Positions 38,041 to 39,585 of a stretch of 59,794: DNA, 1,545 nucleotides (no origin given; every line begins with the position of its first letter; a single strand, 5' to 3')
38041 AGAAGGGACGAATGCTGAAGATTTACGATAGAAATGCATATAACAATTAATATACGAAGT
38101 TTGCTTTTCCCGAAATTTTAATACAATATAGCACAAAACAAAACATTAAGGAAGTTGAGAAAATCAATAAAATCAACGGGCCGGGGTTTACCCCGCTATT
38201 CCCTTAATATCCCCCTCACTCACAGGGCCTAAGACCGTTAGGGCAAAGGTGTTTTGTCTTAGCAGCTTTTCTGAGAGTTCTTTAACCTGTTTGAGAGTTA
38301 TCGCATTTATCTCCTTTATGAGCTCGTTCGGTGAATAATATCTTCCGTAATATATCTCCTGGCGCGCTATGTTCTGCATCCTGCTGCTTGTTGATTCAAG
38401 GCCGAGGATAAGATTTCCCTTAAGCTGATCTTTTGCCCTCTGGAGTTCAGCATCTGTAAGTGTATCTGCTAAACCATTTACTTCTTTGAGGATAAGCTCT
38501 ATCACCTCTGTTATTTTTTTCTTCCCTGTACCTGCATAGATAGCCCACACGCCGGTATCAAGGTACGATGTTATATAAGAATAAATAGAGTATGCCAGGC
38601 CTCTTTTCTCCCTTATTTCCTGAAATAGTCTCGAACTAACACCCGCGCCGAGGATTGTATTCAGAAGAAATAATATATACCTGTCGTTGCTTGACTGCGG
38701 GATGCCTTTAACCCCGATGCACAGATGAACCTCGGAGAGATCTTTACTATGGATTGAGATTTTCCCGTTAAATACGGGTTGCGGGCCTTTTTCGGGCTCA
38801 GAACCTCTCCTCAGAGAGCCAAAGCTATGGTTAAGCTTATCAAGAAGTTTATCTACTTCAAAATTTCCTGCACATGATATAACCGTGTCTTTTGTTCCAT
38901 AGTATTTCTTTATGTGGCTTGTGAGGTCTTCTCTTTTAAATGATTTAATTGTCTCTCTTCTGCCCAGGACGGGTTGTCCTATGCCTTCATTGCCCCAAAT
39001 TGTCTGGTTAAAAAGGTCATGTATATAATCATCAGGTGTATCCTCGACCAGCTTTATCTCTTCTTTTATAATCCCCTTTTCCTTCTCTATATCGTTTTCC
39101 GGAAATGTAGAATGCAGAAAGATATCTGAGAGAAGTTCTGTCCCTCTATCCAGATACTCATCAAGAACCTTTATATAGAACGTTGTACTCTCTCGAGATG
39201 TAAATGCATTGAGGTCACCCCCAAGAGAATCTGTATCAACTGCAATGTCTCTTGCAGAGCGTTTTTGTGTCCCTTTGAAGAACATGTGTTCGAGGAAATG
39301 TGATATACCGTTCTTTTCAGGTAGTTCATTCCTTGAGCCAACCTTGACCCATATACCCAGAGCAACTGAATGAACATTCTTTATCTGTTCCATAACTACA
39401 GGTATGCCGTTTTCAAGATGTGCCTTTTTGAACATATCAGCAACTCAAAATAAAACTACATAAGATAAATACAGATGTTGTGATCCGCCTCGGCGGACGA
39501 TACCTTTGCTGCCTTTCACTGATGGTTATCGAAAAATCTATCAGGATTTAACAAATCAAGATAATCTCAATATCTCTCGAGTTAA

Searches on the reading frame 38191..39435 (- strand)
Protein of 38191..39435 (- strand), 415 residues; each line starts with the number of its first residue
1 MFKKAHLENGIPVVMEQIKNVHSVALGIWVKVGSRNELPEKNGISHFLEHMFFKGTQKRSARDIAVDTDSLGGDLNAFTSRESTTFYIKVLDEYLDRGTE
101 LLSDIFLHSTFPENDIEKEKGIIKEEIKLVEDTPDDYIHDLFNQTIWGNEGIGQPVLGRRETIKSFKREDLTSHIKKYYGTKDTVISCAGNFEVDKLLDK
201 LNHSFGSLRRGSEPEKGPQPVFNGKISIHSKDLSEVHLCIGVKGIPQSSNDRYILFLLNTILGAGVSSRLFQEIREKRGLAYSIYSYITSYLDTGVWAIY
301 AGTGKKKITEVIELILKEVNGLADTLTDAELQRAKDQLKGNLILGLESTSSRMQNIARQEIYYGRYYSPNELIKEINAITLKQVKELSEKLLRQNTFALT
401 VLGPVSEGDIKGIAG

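Call 14: search_protein_families(library=pfam, proteins=[window:38191-39435:-], max_evalue=0.001)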
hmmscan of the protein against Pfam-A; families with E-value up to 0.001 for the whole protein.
window:38191-39435:- (415 aa): 2 families
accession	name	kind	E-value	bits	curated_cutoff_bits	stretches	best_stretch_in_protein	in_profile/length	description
PF05193.26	Peptidase_M16_C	-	2.7e-41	141.9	23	1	166-338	2-181/181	Peptidase M16 inactive domain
PF00675.25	Peptidase_M16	-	1.5e-40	139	22.3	1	13-158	2-147/149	Insulinase (Peptidase family M16)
